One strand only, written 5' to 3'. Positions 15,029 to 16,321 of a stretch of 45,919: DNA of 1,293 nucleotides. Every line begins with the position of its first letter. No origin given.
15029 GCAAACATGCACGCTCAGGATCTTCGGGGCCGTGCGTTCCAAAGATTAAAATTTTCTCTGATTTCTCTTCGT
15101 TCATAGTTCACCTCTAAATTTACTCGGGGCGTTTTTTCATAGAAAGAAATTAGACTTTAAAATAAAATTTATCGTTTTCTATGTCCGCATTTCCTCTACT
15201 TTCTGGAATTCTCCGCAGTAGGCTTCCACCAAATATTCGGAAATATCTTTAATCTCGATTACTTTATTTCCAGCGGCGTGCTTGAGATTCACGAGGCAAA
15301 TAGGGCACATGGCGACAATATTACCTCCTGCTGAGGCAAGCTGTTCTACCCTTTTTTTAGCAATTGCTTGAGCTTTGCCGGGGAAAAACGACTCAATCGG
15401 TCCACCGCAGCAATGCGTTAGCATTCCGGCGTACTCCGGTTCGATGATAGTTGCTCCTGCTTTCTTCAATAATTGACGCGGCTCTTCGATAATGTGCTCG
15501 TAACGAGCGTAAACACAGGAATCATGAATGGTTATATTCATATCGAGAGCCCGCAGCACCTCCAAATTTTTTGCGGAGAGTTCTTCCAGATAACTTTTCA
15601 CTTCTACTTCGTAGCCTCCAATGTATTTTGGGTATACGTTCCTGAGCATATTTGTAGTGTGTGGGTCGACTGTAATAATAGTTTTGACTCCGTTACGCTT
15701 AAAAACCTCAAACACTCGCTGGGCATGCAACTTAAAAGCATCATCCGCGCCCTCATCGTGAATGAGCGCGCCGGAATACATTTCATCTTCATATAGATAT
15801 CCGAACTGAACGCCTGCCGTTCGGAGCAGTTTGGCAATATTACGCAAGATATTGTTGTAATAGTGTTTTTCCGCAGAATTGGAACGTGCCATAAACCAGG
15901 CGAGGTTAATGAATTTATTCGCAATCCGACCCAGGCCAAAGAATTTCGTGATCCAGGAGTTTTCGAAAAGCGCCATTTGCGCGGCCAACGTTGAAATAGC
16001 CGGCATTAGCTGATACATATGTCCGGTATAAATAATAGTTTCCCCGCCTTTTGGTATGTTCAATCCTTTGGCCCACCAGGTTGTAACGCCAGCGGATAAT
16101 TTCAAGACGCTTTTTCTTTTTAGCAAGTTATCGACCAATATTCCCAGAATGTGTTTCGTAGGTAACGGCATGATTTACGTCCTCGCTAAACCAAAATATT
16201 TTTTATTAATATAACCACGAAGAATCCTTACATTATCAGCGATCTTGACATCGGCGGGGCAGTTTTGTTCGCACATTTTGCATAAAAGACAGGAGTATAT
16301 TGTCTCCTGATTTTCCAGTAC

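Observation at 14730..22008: Non-canonical Hdr-type operon bracketed by sulfur-carrier genes (TusA, MvhD, HdrA::GltD, HdrA, 79-aa ORF, HdrC, HdrB, DsrE)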

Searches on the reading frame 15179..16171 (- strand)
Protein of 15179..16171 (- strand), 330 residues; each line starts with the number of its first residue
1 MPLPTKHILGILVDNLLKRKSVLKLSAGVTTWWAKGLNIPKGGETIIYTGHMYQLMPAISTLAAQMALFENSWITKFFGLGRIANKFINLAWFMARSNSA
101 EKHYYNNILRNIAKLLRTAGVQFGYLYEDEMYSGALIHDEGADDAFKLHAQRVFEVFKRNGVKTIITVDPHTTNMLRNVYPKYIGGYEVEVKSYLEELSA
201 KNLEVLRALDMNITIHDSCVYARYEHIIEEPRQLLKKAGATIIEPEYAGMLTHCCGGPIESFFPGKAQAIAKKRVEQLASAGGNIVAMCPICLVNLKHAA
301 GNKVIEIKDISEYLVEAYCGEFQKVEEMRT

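Call 3: search_protein_families(library=pfam, proteins=[window:15179-16171:-], max_evalue=0.01)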
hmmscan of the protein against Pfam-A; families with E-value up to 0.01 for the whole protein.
window:15179-16171:- (330 aa): 1 family
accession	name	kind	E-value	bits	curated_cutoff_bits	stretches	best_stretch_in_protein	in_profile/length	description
PF02754.22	CCG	-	1.1e-15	57.9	20.6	1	213-297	1-85/85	Cysteine-rich domain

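Call 4: search_protein_families(library=ncbifam, proteins=[window:15179-16171:-], max_evalue=0.01)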
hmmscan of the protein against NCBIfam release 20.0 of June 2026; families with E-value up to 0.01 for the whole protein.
window:15179-16171:- (330 aa): 7 families
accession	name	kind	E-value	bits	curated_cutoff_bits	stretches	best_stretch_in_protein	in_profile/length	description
NF004898.0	PRK06259.1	equivalog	4.1e-19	68.6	385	1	134-317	304-487/488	fumarate reductase (CoM/CoB) subunit TfrB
NF045670.1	quin_L_LdhH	equivalog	9.5e-16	57.2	800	1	102-313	478-704/706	L-lactate dehydrogenase (quinone) large subunit LdhH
NF045663.1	diclust_near_Sec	equivalog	8.8e-12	43.9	530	1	137-306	464-627/759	pyridine nucleotide-disulfide oxidoreductase/dicluster-binding protein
NF045724.1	ferredox_TmcB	equivalog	1.9e-05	23.5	735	1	191-298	293-406/430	electron transfer complex ferredoxin TmcB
NF045796.1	DsrK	equivalog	2e-05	23.4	400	1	206-258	317-371/453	sulfate reduction electron transfer complex DsrMKJOP subunit DsrK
NF045711.1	sulf_resp_HmcF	equivalog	0.00019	20.4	750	1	98-296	212-425/457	sulfate respiration complex iron-sulfur protein HmcF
NF008369.0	PRK11168.1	equivalog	0.0058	15.6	278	0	252-307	204-262/401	anaerobic glycerol-3-phosphate dehydrogenase subunit C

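Call 11: find_homologous_proteins(query=window:15179-16171:-, max_evalue=1e-10)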
Query window:15179-16171:- (330 aa): 1669 proteins with E <= 1e-10 among 3063 candidates; the best 120 are listed.
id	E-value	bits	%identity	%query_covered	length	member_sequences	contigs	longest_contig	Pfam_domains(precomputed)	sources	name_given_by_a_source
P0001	3.2e-221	751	100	100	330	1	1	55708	PF02754.22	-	-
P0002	1.3e-183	628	82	100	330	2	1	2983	PF02754.22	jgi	-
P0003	2.2e-176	604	79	100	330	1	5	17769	PF02754.22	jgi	-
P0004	3.3e-176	603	79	100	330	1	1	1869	PF02754.22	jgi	-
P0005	3.9e-176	603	78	100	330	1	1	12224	PF02754.22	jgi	jgi:hypothetical protein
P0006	8.7e-176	602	79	100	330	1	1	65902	PF02754.22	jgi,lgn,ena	-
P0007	1.1e-175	602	79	100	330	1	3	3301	PF02754.22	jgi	-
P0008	3.2e-175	600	79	100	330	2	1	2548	PF02754.22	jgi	-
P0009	1.2e-174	598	79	98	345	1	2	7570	PF02754.22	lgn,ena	-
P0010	1.9e-174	598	79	100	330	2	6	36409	PF02754.22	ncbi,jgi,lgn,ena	-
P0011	8.1e-174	596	78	100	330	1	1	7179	PF02754.22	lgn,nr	nr:(Fe-S)-binding protein [candidate division Zixibacteria bacterium]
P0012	1.3e-173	595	78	100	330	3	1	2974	PF02754.22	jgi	jgi:Fe-S oxidoreductase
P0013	1.4e-173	595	78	100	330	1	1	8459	PF02754.22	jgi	-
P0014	3.2e-173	594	78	99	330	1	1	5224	PF02754.22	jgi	jgi:Fe-S oxidoreductase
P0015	2.0e-172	591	77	99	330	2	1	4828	PF02754.22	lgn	-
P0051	9.2e-156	536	72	97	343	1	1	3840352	PF02754.22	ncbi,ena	-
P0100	1.8e-128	447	60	97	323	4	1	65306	PF02754.22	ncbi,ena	-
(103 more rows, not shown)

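Call 12: find_encoding_contigs(protein=P0051, flank=10000, max_places=2)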
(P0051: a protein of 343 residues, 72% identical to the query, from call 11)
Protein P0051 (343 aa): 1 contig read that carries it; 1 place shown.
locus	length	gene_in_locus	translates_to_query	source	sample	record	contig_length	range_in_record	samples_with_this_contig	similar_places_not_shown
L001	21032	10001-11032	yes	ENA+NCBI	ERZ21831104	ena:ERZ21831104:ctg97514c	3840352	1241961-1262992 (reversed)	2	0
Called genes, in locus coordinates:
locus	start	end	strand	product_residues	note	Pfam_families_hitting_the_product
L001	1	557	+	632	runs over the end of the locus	PF02705:K_trans, PF22776:K_trans_C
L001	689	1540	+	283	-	PF00520:Ion_trans, PF07885:Ion_trans_2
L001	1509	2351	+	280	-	PF13588:HSDR_N_2 (weak)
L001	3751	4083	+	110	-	PF12840:HTH_20, PF01022:HTH_5, PF01978:TrmB (weak)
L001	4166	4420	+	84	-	PF01206:TusA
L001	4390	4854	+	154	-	PF02662:FlpD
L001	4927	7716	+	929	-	PF00890:FAD_binding_2 (weak), PF12831:FAD_oxidored (weak), PF14691:Fer4_20, PF01266:DAO (weak), PF01946:Thi4 (weak), PF07992:Pyr_redox_2, PF13450:NAD_binding_8, PF13738:Pyr_redox_3, +8 more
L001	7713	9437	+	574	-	PF07992:Pyr_redox_2 (weak), PF00890:FAD_binding_2 (weak), PF01266:DAO (weak), PF12831:FAD_oxidored (weak), PF13450:NAD_binding_8 (weak), PF12838:Fer4_7 (weak), PF14697:Fer4_21, PF25160:LdpA_Fe-S-bd (weak), +3 more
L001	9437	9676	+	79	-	-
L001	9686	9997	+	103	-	PF12838:Fer4_7 (faint), PF13187:Fer4_9 (faint), PF13484:Fer4_16 (faint), PF13534:Fer4_17 (faint), PF13746:Fer4_18 (faint), PF14697:Fer4_21 (faint), PF13237:Fer4_10, PF13183:Fer4_8, +3 more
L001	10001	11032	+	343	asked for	PF02754:CCG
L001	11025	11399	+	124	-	PF02635:DsrE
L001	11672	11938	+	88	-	-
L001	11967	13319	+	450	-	PF00989:PAS, PF13188:PAS_8, PF08448:PAS_4, PF13426:PAS_9, PF00158:Sigma54_activat, PF14532:Sigma54_activ_2, PF07728:AAA_5, PF25601:AAA_lid_14, +1 more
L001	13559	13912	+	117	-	PF09941:DUF2173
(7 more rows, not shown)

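Call 13: find_encoding_contigs(protein=P0100, flank=10000, max_places=2)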
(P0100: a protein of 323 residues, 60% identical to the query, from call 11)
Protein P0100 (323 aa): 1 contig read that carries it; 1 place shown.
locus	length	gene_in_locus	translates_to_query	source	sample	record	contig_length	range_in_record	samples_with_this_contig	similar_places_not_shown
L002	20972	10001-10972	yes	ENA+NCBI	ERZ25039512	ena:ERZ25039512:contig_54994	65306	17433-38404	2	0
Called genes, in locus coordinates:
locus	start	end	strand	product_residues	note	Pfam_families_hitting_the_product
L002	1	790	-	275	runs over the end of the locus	PF02417:Chromate_transp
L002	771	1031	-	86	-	PF02417:Chromate_transp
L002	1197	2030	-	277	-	PF23023:Anti-Pycsar_Apyc1, PF00753:Lactamase_B, PF12706:Lactamase_B_2 (weak)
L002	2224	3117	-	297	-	PF02001:DUF134, PF02579:Nitro_FeMo-Co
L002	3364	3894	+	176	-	PF13686:DrsE_2, PF02635:DsrE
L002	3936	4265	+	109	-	PF01022:HTH_5, PF12802:MarR_2 (weak), PF12840:HTH_20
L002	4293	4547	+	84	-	PF01206:TusA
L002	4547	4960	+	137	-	PF02662:FlpD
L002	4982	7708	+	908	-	PF00070:Pyr_redox (faint), PF00890:FAD_binding_2 (weak), PF12831:FAD_oxidored (weak), PF13450:NAD_binding_8 (weak), PF14691:Fer4_20, PF01266:DAO (weak), PF07992:Pyr_redox_2, PF13450:NAD_binding_8, +8 more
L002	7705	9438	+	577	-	PF03486:HI0933_like (faint), PF07992:Pyr_redox_2 (weak), PF13450:NAD_binding_8 (weak), PF00037:Fer4 (weak), PF12837:Fer4_6 (faint), PF13237:Fer4_10 (faint), PF14697:Fer4_21, PF12838:Fer4_7 (weak)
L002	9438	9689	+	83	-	-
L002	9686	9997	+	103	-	PF12838:Fer4_7 (faint), PF13187:Fer4_9 (faint), PF13746:Fer4_18 (faint), PF00037:Fer4 (faint), PF12797:Fer4_2 (faint), PF13237:Fer4_10, PF13183:Fer4_8, PF13534:Fer4_17, +2 more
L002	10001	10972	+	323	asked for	PF02754:CCG (weak)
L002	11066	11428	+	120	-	PF02635:DsrE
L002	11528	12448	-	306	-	PF01790:LGT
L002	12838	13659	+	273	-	PF01925:TauE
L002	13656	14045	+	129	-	PF07843:DUF1634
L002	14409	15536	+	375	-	PF00501:AMP-binding (weak), PF14535:AMP-binding_C_2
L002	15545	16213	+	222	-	PF02592:Vut_1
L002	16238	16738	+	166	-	PF01927:Mut7-C, PF18480:DUF5615 (faint)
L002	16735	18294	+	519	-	PF03853:YjeF_N, PF01256:Carb_kinase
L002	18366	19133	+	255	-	PF03309:Pan_kinase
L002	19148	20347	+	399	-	PF02441:Flavoprotein, PF04127:DFP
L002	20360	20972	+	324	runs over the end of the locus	-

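Call 18: search_solved_structures(query=window:15179-16171:-, max_evalue=0.01)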
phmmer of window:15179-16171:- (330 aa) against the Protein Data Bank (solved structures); distinct sequences matched with E-value up to 0.01: 1.
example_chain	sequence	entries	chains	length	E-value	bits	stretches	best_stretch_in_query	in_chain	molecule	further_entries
9ojn_A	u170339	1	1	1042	9.3e-11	44.9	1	108-298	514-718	Iron-sulfur-binding reductase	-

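Call 27: find_related_loci(query=A1, collection=genome_contigs, flank=9000)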
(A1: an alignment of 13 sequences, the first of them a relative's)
Query A1 (330 aa) in genome_contigs; peptide patterns used: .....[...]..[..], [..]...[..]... (x = any residue, [..] = any of these).
362 stretches matched a pattern; 348 encode a relative of the query (tblastn E <= 1e-3); the best 80 are kept; 80 distinct loci.
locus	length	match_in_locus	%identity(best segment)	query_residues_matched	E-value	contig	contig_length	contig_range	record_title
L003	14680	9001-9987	79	1-329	0e+0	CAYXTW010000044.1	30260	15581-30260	MAG TPA_asm: uncultured Ignavibacteriaceae bacterium isolate binchicken_co89_533 genome assembly, contig: NODE_2252_leng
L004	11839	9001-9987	76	1-329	1e-178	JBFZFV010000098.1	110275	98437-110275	MAG: Candidatus Zixiibacteriota bacterium isolate PPR_0627 PPR_0627.fa_k121_349070, whole genome shotgun sequence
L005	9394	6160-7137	77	1-326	3e-177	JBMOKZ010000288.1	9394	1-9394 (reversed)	MAG: Candidatus Zixiibacteriota bacterium isolate Betzabe_MAG011 MAG011_288, whole genome shotgun sequence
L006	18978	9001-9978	76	1-326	1e-173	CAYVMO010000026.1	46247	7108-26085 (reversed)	MAG TPA_asm: uncultured Ignavibacteriaceae bacterium isolate SRP323688_co1_43 genome assembly, contig: NODE_1470_length_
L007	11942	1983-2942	75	1-320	1e-170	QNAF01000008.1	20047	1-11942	MAG: Candidatus Zixiibacteriota bacterium isolate B22_G1 B22_Guay1_scaffold_00551, whole genome shotgun sequence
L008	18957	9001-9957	72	1-319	2e-164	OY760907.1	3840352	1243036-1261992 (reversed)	MAG: uncultured candidate division Zixibacteria bacterium isolate 2d357583-1faf-4436-89ad-6f0e4817d39a genome assembly,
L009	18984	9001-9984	70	1-329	4e-163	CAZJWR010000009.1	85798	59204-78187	MAG TPA_asm: uncultured Ignavibacteriales bacterium isolate SRP214966_co4_518 genome assembly, contig: NODE_96_length_85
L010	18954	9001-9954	72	1-318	6e-163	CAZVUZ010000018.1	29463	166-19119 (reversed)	MAG TPA_asm: uncultured Ignavibacteriales bacterium isolate binchicken_co42_518 genome assembly, contig: NODE_1620_lengt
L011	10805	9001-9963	64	1-320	3e-145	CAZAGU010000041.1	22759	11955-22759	MAG TPA_asm: uncultured bacterium isolate SRP191223_co2_100 genome assembly, contig: NODE_1074_length_22759_cov_6.696749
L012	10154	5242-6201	61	1-320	2e-143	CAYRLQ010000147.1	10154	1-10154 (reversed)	MAG TPA_asm: uncultured Nitrospiraceae bacterium isolate binchicken_co100_346 genome assembly, contig: NODE_10640_length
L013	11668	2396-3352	62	1-319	6e-142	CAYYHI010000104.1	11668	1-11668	MAG TPA_asm: uncultured bacterium isolate binchicken_co100_320 genome assembly, contig: NODE_8876_length_11668_cov_5.222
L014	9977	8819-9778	63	1-319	2e-141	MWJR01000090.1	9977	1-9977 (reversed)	MAG: Calditrichaeota bacterium AABM5.125.24 NODE_108_length_9977_cov_8.62828_ID_215, whole genome shotgun sequence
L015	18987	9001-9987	59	1-329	2e-136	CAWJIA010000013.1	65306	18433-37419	MAG: uncultured Chloroflexia bacterium isolate MFD03726.bin.1.148 genome assembly, contig: contig_54994, whole genome sh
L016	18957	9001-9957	61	1-319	3e-136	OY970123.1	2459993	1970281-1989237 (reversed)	MAG: uncultured Chloroflexia bacterium isolate MFD01476.bin.c.5 genome assembly, chromosome: 1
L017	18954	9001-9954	60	1-319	2e-133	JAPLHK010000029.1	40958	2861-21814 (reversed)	MAG: Chloroflexota bacterium isolate LacPavin_0419_WC90_MAG_53_8 LacPavin_0419_WC90_scaffold_64933, whole genome shotgun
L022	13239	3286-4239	57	1-319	1e-131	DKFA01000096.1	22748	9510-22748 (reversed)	MAG TPA_asm: Dehalococcoidia bacterium UBA6808 UBA6808_contig_11427, whole genome shotgun sequence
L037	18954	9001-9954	58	1-318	3e-128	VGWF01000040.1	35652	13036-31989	MAG: Lentisphaerae bacterium isolate K_DeepCast_100m_m2_028 K_DeepCast_100m_m2_028_Ga0194127_10001382, whole genome shot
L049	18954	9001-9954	56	1-318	7e-125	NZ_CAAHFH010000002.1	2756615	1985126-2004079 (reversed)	Pontiella sulfatireligans strain F21(T), whole genome shotgun sequence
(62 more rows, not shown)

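Call 40: search_protein_families(library=pfam, proteins=[L003:2734-3072:+, L037:10069-11538:+, L022:6373-8061:+], max_evalue=0.001)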
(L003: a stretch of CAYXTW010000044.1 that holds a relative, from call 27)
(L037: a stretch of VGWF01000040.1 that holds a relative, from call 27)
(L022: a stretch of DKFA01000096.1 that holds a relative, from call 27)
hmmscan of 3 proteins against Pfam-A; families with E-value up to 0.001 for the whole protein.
L003:2734-3072:+ (112 aa): 6 families
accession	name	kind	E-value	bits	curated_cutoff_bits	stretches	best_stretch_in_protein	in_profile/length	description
PF01022.26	HTH_5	-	4.3e-14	52.6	22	1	22-61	2-41/47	Bacterial regulatory protein, arsR family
PF12840.13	HTH_20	-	2.7e-09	37.3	27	1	19-62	1-45/51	Helix-turn-helix domain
PF21476.4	PF0610-like_N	-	6.6e-06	26.7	33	1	27-58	6-37/50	PF0610-like, N-terminal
PF08100.18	Dimerisation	-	7e-06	26.2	25.6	1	15-80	18-85/93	O-methyltransferase dimerisation domain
PF01978.25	TrmB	-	8.6e-06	26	25.6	1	29-76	16-63/68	Sugar-specific transcriptional regulator TrmB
PF25212.1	HVO_A0114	-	5.5e-05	23.3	27.6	1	9-73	10-74/84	HVO_A0114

L037:10069-11538:+ (489 aa): 1 family
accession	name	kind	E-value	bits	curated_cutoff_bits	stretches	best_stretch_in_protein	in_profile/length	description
PF03349.22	Toluene_X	-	3.8e-28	98.5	29.7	1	90-472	28-393/421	Outer membrane protein transport protein (OMPP1/FadL/TodX)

L022:6373-8061:+ (562 aa): 13 families
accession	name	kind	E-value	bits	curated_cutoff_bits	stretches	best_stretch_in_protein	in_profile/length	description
PF07992.20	Pyr_redox_2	-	5.5e-64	216.8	26.1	1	6-292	2-278/291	Pyridine nucleotide-disulphide oxidoreductase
PF00070.33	Pyr_redox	-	9e-19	68.2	22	1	156-233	1-78/82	Pyridine nucleotide-disulphide oxidoreductase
PF02852.28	Pyr_redox_dim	-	8.9e-18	64.9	25.3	1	334-439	2-106/110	Pyridine nucleotide-disulphide oxidoreductase, dimerisation domain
PF13738.12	Pyr_redox_3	-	5.9e-11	42.6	30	1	71-287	91-305/305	Pyridine nucleotide-disulphide oxidoreductase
PF00581.25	Rhodanese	-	8.5e-07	29.8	22.2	1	463-553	3-100/102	Rhodanese-like domain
PF03486.20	HI0933_like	-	1.2e-06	28.6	50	0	197-250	110-164/244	HI0933-like protein Rossmann domain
PF13450.12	NAD_binding_8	-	2.1e-06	28.4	21.9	1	159-200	1-42/68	NAD(P)-binding Rossmann-like domain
PF01593.30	Amino_oxidase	-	2.6e-06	27.4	19.8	0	61-123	204-260/443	Flavin containing amine oxidoreductase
PF02254.24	TrkA_N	-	7.4e-05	23.5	23.8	0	158-197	2-41/116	TrkA-N domain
PF01266.30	DAO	-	0.00036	20.6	27.9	0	157-185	2-30/353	FAD dependent oxidoreductase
PF13241.12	NAD_binding_7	-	0.00055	20.9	22.1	0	154-185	7-38/104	Putative NAD(P)-binding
PF02737.24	3HCDH_N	-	0.00061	20.2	22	0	157-212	2-56/180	3-hydroxyacyl-CoA dehydrogenase, NAD binding domain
PF02826.25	2-Hacid_dh_C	-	0.00065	19.6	25.1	0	152-187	34-69/178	D-isomer specific 2-hydroxyacid dehydrogenase, NAD binding domain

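Call 45: search_solved_structures(query=L003:2734-3072:+, max_evalue=0.001, show_alignments=2)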
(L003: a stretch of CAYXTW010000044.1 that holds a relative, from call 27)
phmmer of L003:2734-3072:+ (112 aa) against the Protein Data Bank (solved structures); distinct sequences matched with E-value up to 0.001: 28.
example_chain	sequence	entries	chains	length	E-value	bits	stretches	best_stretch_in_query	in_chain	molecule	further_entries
6jmi_A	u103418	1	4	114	4e-11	46.4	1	5-101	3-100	Uncharacterized HTH-type transcriptional regulator Rv0081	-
1r22_A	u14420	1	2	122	3.3e-10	43.5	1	8-81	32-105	Transcriptional repressor smtB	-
4omy_A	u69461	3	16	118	6e-10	42.7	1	5-90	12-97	NolR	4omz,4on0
1r1t_A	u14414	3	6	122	1.3e-09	41.6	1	8-80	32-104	Transcriptional repressor smtB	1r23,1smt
4k2e_A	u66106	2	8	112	2.5e-09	40.7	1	15-84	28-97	Transcriptional activator HlyU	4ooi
3jth_A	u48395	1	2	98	3.7e-09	40.1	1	16-88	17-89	Transcription activator HlyU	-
5znx_A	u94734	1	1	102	4.1e-09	40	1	16-87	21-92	Transcriptional activator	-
4ggg_A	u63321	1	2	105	8.7e-09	38.9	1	10-84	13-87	Repressor protein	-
3pqj_A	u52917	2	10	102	9.8e-09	38.8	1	13-93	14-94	Biofilm growth-associated repressor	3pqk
13ct_A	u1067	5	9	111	1.2e-08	38.5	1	13-89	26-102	Transcriptional regulator, ArsR family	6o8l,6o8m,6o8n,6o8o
6o8k_A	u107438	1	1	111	1.2e-08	38.5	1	13-89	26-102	Transcriptional regulator, ArsR family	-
6cdb_A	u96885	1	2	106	3.5e-08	37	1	10-84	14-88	ArsR family transcriptional regulator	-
1r1u_A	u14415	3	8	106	4.8e-08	36.5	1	10-84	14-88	repressor protein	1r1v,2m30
2kjb_A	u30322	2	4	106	4.9e-08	36.5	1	9-84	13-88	CzrA protein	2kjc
8qkf_A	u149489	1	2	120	7.1e-08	36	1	6-89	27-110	ArsR family transcriptional regulator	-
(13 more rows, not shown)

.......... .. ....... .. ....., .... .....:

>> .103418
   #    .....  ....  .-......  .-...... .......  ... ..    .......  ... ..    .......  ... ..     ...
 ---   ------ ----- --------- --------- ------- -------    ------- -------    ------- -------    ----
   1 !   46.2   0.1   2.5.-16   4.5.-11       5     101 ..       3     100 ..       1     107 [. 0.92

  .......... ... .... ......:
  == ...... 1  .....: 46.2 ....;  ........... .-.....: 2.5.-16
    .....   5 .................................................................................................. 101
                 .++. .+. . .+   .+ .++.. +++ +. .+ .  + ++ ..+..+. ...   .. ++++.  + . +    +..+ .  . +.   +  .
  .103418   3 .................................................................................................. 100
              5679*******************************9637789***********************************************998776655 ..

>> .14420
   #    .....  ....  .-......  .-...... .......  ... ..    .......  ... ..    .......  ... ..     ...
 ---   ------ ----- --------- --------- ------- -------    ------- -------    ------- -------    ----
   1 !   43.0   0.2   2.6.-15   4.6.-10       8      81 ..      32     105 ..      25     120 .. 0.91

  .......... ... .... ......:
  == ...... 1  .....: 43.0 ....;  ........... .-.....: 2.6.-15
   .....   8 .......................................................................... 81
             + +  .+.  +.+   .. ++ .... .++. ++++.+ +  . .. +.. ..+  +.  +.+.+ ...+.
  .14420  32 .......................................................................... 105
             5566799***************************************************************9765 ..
